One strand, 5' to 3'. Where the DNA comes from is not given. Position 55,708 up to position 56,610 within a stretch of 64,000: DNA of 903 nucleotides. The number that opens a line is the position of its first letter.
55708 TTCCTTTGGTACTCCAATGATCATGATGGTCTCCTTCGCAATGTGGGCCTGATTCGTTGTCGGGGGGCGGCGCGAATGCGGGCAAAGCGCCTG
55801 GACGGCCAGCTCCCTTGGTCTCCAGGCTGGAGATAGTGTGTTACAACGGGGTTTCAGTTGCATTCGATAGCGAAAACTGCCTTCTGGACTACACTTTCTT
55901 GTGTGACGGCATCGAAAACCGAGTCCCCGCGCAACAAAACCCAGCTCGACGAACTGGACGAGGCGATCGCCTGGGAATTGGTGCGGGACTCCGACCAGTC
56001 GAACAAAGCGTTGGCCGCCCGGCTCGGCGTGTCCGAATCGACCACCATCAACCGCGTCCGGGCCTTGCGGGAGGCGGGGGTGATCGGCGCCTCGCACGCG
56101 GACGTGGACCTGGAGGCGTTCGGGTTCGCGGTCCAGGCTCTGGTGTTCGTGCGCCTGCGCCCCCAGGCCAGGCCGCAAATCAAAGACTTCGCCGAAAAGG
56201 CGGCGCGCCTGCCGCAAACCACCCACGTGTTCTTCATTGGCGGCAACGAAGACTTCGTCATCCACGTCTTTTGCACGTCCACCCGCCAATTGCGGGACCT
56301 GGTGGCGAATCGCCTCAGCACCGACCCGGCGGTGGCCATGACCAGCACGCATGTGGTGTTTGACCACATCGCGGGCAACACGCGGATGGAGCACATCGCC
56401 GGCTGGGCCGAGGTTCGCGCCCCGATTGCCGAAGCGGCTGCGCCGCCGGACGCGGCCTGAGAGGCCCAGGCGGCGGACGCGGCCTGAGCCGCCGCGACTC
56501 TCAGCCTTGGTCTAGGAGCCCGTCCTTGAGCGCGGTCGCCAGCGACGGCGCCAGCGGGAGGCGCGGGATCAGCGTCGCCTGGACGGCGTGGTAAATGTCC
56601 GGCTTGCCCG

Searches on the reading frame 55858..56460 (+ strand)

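Call 86: search_protein_families(library=pfam, proteins=[window:55858-56460:+], max_evalue=0.01)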
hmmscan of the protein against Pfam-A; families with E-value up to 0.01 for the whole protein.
window:55858-56460:+ (200 aa): 7 families
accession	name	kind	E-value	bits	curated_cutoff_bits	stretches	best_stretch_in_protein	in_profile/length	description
PF01037.27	AsnC_trans_reg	-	3.1e-12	46.7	25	1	96-168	1-71/73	Lrp/AsnC ligand binding domain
PF13404.12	HTH_AsnC-type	-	7.7e-10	38.9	27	1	30-71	1-42/42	AsnC-type helix-turn-helix domain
PF13412.12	HTH_24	-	1.9e-09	37.4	21.9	1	30-76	1-47/48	Winged helix-turn-helix DNA-binding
PF22451.2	NirdL-like_HTH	-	4.3e-05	23.5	27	1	50-76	20-46/47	Siroheme decarboxylase NirDL-like HTH domain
PF10335.14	DUF294_C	-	6.2e-05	23.3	22.5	1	50-104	51-101/145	Putative nucleotidyltransferase substrate binding domain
PF08279.18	HTH_11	-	0.0024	18.2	25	1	48-75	17-44/55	HTH domain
PF22482.2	AsnC_trans_reg_3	-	0.0035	17.9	24.4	1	107-173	23-88/95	PF0864 C-terminal dimeric alpha+beta barrel domain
